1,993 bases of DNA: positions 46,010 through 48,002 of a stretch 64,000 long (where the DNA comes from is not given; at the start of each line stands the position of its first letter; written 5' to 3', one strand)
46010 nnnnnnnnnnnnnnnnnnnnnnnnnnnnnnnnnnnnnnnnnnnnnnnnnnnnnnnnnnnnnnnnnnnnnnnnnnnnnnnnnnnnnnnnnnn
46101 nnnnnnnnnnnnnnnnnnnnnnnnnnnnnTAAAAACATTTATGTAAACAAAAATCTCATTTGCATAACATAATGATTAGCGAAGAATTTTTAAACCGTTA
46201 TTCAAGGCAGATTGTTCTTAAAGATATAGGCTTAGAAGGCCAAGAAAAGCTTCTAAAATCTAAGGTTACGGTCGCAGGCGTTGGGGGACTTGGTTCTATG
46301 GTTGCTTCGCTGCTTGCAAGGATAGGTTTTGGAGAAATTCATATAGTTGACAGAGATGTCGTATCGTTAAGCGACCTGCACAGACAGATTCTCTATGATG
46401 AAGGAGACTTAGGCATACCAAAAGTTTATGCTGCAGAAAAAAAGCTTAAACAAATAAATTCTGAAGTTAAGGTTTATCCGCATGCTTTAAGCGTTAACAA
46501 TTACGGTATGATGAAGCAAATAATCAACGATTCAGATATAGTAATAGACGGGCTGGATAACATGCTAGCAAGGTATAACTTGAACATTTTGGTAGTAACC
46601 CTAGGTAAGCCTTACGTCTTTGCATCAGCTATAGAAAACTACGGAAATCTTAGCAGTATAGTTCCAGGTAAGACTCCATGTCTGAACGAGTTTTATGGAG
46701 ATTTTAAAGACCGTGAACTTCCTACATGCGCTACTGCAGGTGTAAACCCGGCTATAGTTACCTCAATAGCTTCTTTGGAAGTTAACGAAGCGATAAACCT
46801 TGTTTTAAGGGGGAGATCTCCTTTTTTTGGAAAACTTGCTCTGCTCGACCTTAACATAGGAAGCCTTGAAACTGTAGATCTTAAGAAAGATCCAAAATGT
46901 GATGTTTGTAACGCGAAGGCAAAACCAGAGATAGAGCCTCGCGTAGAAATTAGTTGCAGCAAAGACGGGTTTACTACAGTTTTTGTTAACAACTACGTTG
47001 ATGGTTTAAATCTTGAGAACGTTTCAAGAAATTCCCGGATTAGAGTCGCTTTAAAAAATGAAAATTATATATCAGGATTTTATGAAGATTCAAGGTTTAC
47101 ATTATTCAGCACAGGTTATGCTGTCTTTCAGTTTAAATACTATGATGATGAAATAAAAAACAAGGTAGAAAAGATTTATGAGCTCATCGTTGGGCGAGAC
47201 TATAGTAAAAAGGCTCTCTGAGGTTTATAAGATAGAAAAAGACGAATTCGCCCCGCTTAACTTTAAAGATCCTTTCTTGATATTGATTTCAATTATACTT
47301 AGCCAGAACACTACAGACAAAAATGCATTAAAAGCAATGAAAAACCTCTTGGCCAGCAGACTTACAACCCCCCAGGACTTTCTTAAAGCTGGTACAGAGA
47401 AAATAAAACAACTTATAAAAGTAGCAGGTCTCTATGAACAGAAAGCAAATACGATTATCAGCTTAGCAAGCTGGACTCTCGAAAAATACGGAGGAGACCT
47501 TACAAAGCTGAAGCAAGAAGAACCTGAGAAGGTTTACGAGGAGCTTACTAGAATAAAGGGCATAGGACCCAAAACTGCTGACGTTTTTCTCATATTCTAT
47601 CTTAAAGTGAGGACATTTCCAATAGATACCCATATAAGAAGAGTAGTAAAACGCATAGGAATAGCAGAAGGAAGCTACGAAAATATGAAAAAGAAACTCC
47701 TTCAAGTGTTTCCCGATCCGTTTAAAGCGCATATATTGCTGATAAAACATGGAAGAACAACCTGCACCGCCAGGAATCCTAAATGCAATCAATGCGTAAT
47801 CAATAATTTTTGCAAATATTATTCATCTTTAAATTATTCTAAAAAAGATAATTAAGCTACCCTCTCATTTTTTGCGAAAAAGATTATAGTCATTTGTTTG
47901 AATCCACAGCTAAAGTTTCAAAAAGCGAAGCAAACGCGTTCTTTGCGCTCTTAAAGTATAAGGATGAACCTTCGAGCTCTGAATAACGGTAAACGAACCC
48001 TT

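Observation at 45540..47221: Ubiquitin-like protein ending GG-QY, translationally coupled to a Cgi121-like gene and followed by an E1 with an extra C-terminal domain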

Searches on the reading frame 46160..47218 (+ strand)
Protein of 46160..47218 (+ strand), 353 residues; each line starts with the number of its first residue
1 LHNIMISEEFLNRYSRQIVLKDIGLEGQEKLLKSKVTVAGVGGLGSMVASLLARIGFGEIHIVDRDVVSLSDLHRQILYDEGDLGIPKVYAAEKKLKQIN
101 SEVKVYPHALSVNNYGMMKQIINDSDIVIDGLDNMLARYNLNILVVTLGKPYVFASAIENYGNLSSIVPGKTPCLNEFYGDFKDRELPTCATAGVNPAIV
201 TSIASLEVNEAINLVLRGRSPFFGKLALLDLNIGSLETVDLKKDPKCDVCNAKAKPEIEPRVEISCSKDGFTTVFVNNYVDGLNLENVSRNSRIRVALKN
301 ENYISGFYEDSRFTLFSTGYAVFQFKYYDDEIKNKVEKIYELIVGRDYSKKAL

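Call 3: search_protein_families(library=pfam, proteins=[window:46160-47218:+], max_evalue=1)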
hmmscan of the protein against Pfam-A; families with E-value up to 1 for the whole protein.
window:46160-47218:+ (353 aa): 4 families
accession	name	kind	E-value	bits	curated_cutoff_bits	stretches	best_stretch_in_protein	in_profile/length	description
PF00899.27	ThiF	-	1.1e-61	208.5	28.1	1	14-248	1-237/238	ThiF family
PF03435.24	Sacchrp_dh_NADP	-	0.00011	22.9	25.1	1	37-136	2-80/129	Saccharopine dehydrogenase NADP binding domain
PF01488.26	Shikimate_DH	-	0.0099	16.4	24.3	1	30-77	9-56/138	Shikimate / quinate 5-dehydrogenase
PF02558.23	ApbA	-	0.21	11.6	22.2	1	36-72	1-35/150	Ketopantoate reductase PanE/ApbA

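Call 4: search_protein_families(library=ncbifam, proteins=[window:46160-47218:+], max_evalue=1)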
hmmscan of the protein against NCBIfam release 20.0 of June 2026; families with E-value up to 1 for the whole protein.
window:46160-47218:+ (353 aa): 34 families (the best 25 are shown)
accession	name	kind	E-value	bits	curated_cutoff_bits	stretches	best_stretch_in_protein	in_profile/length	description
TIGR02356.1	adenyl_thiF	equivalog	9.3e-60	201.5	275.25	1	13-214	1-202/203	thiazole biosynthesis adenylyltransferase ThiF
NF004281.0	PRK05690.1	subfamily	5.2e-58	196.2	266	1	5-251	4-249/250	molybdopterin-synthase adenylyltransferase MoeB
NF006444.0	PRK08762.1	equivalog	1.7e-55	188.2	449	1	5-255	119-372/387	molybdopterin-synthase adenylyltransferase MoeB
NF009123.0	PRK12475.1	subfamily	2.8e-48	164.9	510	1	12-323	3-320/338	MoeB/ThiF family adenylyltransferase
NF047750.1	SAMPActivE1UbaA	equivalog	7e-48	163.3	450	1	7-255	6-253/270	SAMP-activating enzyme E1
TIGR02355.1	moeB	equivalog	1e-45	156.1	376.55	1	12-250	3-240/240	molybdopterin-synthase adenylyltransferase MoeB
NF005902.0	PRK07878.1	equivalog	1.5e-44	152.5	647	1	7-248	16-261/392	adenylyltransferase/sulfurtransferase MoeZ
NF006204.0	PRK08328.1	equivalog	4.2e-44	150.9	339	1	5-241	1-231/231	hypothetical protein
NF005646.0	PRK07411.1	equivalog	2.1e-39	135.7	633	1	2-250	7-255/390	molybdopterin-synthase adenylyltransferase MoeB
NF004111.0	PRK05600.1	equivalog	1.6e-34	119.6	437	1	6-248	14-259/371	ThiF family adenylyltransferase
NF006395.0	PRK08644.1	equivalog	7.6e-31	107.4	159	1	20-216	17-210/215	sulfur carrier protein ThiS adenylyltransferase ThiF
TIGR02354.1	thiF_fam2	equivalog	4.4e-22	79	152.2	1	27-169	15-157/200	thiamine biosynthesis protein ThiF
NF006077.0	PRK08223.1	equivalog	1.3e-18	67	266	1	23-135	18-129/296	hypothetical protein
NF011696.0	PRK15116.1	equivalog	3.3e-13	49.9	304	1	5-138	4-135/268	tRNA cyclic N6-threonylcarbamoyladenosine(37) synthase TcdA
NF058523.1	6A-MBL_cap2_3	equivalog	3.3e-13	49.1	320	1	29-130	294-397/665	anti-phage 6A-MBL system cap2_3 protein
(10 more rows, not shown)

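Call 18: search_solved_structures(query=window:46160-47218:+, max_evalue=0.001, show_alignments=1)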
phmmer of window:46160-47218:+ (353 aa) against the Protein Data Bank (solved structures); distinct sequences matched with E-value up to 0.001: 73 (the best 60 are shown).
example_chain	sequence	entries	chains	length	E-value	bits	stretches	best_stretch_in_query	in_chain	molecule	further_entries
1zfn_A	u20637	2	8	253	6.2e-36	127.4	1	10-252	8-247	Adenylyltransferase thiF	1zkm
1zud_1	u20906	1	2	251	7.4e-36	127.1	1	10-252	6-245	Adenylyltransferase thiF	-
1jw9_B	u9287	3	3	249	9.2e-34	120.3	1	6-251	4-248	MOLYBDOPTERIN BIOSYNTHESIS MOEB PROTEIN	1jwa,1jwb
6yub_B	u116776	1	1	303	3.2e-25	92.2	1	6-168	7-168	Adenylyltransferase and sulfurtransferase uba4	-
6z6s_DDD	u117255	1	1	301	5.8e-25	91.3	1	6-167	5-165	Adenylyltransferase and sulfurtransferase uba4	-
6yuc_D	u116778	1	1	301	5.8e-25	91.3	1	6-167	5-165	Adenylyltransferase and sulfurtransferase uba4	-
6yub_A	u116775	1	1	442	8.3e-25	90.8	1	6-168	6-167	Adenylyltransferase and sulfurtransferase uba4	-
3h5a_A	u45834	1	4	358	3.9e-19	72.2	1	12-175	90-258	MccB protein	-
3h5n_A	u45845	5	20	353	4.1e-19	72.1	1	12-175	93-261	MccB protein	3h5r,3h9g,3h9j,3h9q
6om4_A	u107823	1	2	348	4.4e-19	72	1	12-175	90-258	MccB protein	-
6h78_A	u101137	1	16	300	5e-19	71.8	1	11-257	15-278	Ubiquitin-like modifier-activating enzyme 5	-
6h77_A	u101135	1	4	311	5.6e-19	71.7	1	11-257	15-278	Ubiquitin-like modifier-activating enzyme 5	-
9qgg_B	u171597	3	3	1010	9.5e-19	70.9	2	12-194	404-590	E1 ubiquitin-activating enzyme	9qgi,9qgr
9mc4_A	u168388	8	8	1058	6.3e-17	64.9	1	11-194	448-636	Ubiquitin-like modifier-activating enzyme 1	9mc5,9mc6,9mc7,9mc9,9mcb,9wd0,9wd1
6nya_A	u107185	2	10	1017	6.5e-17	64.9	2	10-192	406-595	Ubiquitin-activating enzyme E1 1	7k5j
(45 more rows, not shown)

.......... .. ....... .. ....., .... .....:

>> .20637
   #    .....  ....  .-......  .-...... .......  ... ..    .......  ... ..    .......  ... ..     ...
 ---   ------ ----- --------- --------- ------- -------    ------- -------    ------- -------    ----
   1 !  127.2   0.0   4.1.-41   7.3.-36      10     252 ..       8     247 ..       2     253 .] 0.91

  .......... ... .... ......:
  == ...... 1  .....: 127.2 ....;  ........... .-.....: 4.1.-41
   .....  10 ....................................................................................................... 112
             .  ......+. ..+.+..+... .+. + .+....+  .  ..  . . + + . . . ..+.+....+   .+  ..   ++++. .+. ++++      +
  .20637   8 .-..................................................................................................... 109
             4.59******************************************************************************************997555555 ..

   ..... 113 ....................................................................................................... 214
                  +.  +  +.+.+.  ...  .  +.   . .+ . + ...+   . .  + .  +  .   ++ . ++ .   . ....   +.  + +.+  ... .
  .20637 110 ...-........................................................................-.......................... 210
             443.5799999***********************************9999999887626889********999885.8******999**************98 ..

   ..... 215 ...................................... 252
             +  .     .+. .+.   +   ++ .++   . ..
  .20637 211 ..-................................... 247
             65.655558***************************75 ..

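Call 46: find_homologous_proteins(query=window:46172-47218:+, max_evalue=1e-20)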
Query window:46172-47218:+ (349 aa): 1643 proteins with E <= 1e-20 among 6071 candidates; the best 120 are listed.
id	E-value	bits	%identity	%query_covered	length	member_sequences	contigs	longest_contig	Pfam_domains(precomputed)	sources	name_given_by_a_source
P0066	4.0e-224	761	99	100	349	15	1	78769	PF00899.28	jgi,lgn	jgi:molybdopterin/thiamine biosynthesis adenylyltransferase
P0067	3.2e-204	695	89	100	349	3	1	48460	PF00899.28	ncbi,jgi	ncbi:MAG: HesA/MoeB/ThiF family protein [Nitrososphaeria archaeon]|jgi:adenylyltransferase/sulfurtra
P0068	5.8e-204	695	89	100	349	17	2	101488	PF00899.28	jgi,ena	jgi:Dinucleotide-utilizing enzymes involved in molybdopterin and thiamine biosynthesis family 2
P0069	5.3e-170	583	71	100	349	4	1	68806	PF00899.28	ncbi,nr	ncbi:MAG: HesA/MoeB/ThiF family protein [Conexivisphaerales archaeon]|nr:HesA/MoeB/ThiF family prote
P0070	9.1e-169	579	73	98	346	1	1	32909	PF00899.28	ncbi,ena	-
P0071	4.4e-164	563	72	97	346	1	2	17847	PF00899.28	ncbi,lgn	-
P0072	1.1e-134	467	61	98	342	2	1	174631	PF00899.28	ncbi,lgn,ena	-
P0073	3.5e-123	429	56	100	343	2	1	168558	PF00899.28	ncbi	ncbi:MAG: HesA/MoeB/ThiF family protein [Nitrososphaeria archaeon]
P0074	1.6e-121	424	56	100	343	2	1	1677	PF00899.28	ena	-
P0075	1.1e-99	352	52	97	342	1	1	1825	PF00899.28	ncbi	ncbi:MAG: HesA/MoeB/ThiF family protein [Nitrososphaeria archaeon]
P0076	3.4e-99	350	54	96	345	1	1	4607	PF00899.28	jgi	-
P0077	1.0e-96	342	49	97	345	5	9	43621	PF00899.28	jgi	-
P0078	4.8e-93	330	49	97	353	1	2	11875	PF00899.28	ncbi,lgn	-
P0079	7.9e-93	329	49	97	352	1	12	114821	PF00899.28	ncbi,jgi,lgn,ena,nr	ncbi:MAG: HesA/MoeB/ThiF family protein [Nitrososphaerota archaeon]|jgi:adenylyltransferase/sulfurtr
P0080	8.0e-93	329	50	96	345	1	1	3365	PF00899.28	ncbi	-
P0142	1.6e-62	230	46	75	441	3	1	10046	PF02597.27,PF00899.28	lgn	-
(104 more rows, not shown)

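Call 83: find_encoding_contigs(protein=P0142, flank=6000, max_places=2)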
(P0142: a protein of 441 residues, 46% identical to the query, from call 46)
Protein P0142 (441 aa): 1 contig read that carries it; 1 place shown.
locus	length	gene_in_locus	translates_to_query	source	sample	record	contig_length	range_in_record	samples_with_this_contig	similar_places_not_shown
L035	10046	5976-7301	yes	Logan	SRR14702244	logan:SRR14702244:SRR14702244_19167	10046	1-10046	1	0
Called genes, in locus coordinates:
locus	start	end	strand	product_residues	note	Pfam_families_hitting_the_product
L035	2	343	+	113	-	?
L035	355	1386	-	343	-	PF00180:Iso_dh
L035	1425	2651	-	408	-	PF00083:Sugar_tr, PF07690:MFS_1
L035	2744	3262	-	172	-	PF04068:Fer4_RLI, PF04034:Ribo_biogen_C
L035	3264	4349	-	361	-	PF05343:Peptidase_M42, PF04389:Peptidase_M28 (faint), PF01546:Peptidase_M20 (weak)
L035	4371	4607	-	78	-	PF01206:TusA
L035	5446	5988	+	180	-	PF00291:PALP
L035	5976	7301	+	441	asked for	PF02597:ThiS, PF00899:ThiF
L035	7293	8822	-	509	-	PF03853:YjeF_N, PF01256:Carb_kinase, PF02110:HK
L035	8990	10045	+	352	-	?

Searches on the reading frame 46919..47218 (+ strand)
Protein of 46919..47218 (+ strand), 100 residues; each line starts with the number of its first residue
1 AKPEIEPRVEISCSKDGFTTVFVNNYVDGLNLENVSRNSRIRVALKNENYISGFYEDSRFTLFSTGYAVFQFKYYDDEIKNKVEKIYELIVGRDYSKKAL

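Call 20: find_homologous_proteins(query=window:46919-47218:+, max_evalue=0.001)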
Query window:46919-47218:+: no candidate shares three 5-residue words with the query. No homologue found.

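Call 51: predict_structure(alignment_id=A4)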
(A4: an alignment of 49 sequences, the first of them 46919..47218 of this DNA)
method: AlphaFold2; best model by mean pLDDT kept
length: 100 residues; sequences in the alignment: 49
mean_pLDDT: 86.2   pTM: 0.79
mean pLDDT of the five models: 86.2, 86.0, 85.9, 85.0, 81.7
residues with pLDDT >= 90: 64; 70-90: 23; 50-70: 8; < 50: 5
segments of 3 or more residues with pLDDT < 50: 97-100
pLDDT, mean of each block of 10 residues (from residue 1): 74 83 87 92 96 95 95 89 92 57
secondary structure, 60 per line:
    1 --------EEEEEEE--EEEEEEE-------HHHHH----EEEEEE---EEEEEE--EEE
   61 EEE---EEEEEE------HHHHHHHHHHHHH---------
elements in order: E9-15 E18-24 H32-36 E41-46 E50-55 E58-63 E67-72 H79-91

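Call 56: fold_search(model_id=the predicted structure, library=pdb)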
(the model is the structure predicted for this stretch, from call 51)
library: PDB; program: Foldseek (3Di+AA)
matches with E <= 10: 1121; with E <= 0.001: 0
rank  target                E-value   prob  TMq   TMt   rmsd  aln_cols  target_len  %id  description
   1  2z8u_B                5.2e-02  0.99  0.53  0.33   3.4        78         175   13  Methanococcus jannaschii TBP (released 2008-08-26)
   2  4roc_B                5.2e-02  0.94  0.48  0.30   8.8        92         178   17  Human TFIIB-related factor 2 (Brf2) and TBP bound to U6#2 promoter (released 2015-12-30)
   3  4rod_B                5.5e-02  0.93  0.48  0.30   8.8        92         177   17  Human TFIIB-related factor 2 (Brf2) and TBP bound to TRNAU1 promoter (released 2015-12-30)
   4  1mp9_B                6.3e-02  0.99  0.56  0.33   3.3        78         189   15  TBP from a mesothermophilic archaeon, Sulfolobus acidocaldarius (released 2003-11-04)
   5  5iy6_P                8.0e-02  0.99  0.56  0.33   2.9        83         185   16  Human holo-PIC in the closed state (released 2016-05-18)
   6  1ais_A                1.1e-01  0.96  0.50  0.30   3.3        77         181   14  TATA-BINDING PROTEIN/TRANSCRIPTION FACTOR (II)B/TATA-BOX COMPLEX FROM PYROCOCCUS WOESEI (released 1997-07-07)
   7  2acg                  1.1e-01  0.57  0.25  0.20   8.3        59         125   17  ACANTHAMOEBA CASTELLANII PROFILIN II (released 1994-11-01)
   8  7edx_P                1.2e-01  0.96  0.54  0.34   3.6        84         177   14  p53-bound TFIID-based core PIC on HDM2 promoter (released 2021-05-05)
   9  3k8i                  1.2e-01  0.77  0.40  0.19   9.4        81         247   11  Structure of crystal form IV of TP0453 (released 2010-10-27)
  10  3tgo_D                1.2e-01  0.44  0.35  0.21   8.1       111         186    8  Crystal structure of the E. coli BamCD complex (released 2011-09-28)
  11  7q06_D                1.2e-01  0.14  0.22  0.08  13.0        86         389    8  Crystal structure of TPADO in complex with 2-OH-TPA (released 2022-03-30)
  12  7egb_P                1.3e-01  0.97  0.54  0.33   3.5        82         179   15  TFIID-based holo PIC on SCP promoter (released 2021-05-05)
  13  7qel_BBB              1.3e-01  0.75  0.41  0.17   4.4        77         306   18  Structure of the mouse 8-oxoguanine DNA Glycosylase mOGG1 in complex with ligand TH011247 (released 2022-12-14)
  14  6g3x_C                1.4e-01  0.75  0.42  0.17   4.3        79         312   18  Native Structure of the mouse 8-oxoguanine DNA Glycosylase mOGG1 (released 2018-11-28)
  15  7q04_F                1.4e-01  0.12  0.22  0.08  14.2        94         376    8  Crystal structure of TPADO in a substrate-free state (released 2022-04-06)
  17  2z8u_A                1.6e-01  0.96  0.54  0.34   3.8        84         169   13  Methanococcus jannaschii TBP (released 2008-08-26)
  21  1cdw_A                1.8e-01  0.97  0.58  0.35   2.7        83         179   14  HUMAN TBP CORE DOMAIN COMPLEXED WITH DNA (released 1996-12-23)
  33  2z8u_P                2.3e-01  0.93  0.53  0.33   3.4        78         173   13  Methanococcus jannaschii TBP (released 2008-08-26)
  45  4py5_A                2.7e-01  0.63  0.34  0.15   5.1        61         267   13  Thermovibrio ammonificans RNase H3 in complex with 19-mer RNA/DNA (released 2014-07-30)
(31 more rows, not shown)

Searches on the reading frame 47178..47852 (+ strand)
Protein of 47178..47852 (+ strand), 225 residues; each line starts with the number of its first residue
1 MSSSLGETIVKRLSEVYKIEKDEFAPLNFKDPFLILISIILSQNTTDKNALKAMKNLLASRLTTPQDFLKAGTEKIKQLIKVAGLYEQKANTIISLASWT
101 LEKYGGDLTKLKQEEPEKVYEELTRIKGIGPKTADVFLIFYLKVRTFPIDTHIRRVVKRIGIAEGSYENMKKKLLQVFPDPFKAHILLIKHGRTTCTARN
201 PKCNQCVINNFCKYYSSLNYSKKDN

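Call 3: search_protein_families(library=pfam, proteins=[window:47178-47852:+], max_evalue=1)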
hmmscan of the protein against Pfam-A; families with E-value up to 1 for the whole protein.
window:47178-47852:+ (225 aa): 12 families
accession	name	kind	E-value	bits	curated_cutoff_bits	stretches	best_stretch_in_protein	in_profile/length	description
PF00730.31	HhH-GPD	-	6.3e-20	72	26.2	1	37-179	1-107/108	HhH-GPD superfamily base excision DNA repair protein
PF10576.14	EndIII_4Fe-2S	-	1.3e-06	29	20.5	1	196-212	1-17/17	Iron-sulfur binding domain of endonuclease III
PF22175.2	Ogg-HhH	-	7.4e-06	26.1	27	1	31-173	19-155/173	8-oxoguanine DNA glycosylase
PF14520.12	HHH_5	-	1.6e-05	25.7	27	1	121-134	2-48/57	Helix-hairpin-helix domain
PF00633.29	HHH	-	1.8e-05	24.8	24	1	120-138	10-28/30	Helix-hairpin-helix motif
PF20582.4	UPF0758_N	-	0.00021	21.8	27.1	2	89-133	37-75/77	UPF0758 N-terminal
PF12836.13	HHH_3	-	0.029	14.9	27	0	121-134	14-27/65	Helix-hairpin-helix motif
PF12583.14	TPPII_C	-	0.038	14.9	27.7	0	108-124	26-42/69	Tripeptidyl peptidase II, C-terminal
PF14716.13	HHH_8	-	0.056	14.3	30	1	96-136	32-63/73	Helix-hairpin-helix domain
PF12826.13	HHH_2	-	0.083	13.5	27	1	119-141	33-55/64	Helix-hairpin-helix motif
PF21176.3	RecR_HhH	-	0.11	12.8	27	1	119-134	4-19/45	RecR, helix-hairpin-helix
PF07201.16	HrpJ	-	0.13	13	25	0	150-188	45-84/166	HrpJ-like domain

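Call 74: search_protein_families(library=ncbifam, proteins=[window:47178-47852:+], max_evalue=0.001)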
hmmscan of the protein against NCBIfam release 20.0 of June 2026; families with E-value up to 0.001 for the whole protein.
window:47178-47852:+ (225 aa): 9 families
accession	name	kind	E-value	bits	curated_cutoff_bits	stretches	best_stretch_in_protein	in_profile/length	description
TIGR01083.1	nth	equivalog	1.2e-41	142.5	211.7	1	8-203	6-192/192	endonuclease III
NF007978.0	PRK10702.1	equivalog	1.3e-35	122.9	405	1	23-216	20-207/211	endonuclease III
NF053634.1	MonDNAglycDR2438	equivalog_domain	3e-27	95.6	400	1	30-217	18-209/219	monofunctional DNA glycosylase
TIGR01084.1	mutY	equivalog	6.9e-13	48.8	286.5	1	30-217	26-211/277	A/G-specific adenine glycosylase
NF010494.0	PRK13913.1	equivalog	2.8e-12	47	192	1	32-172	32-174/220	3-methyladenine DNA glycosylase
TIGR00588.1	ogg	subfamily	6.3e-08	32.1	397.85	1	89-160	186-260/310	8-oxoguanine DNA-glycosylase (ogg)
NF002305.0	PRK01229.1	equivalog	5.1e-07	29.3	183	1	6-173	16-173/210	N-glycosylase/DNA lyase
NF008132.0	PRK10880.1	equivalog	1.7e-06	27.3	427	1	30-221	29-218/351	A/G-specific adenine glycosylase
NF010488.0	PRK13910.1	equivalog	2.2e-06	27.3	471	1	60-213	21-168/290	adenine-specific DNA glycosylase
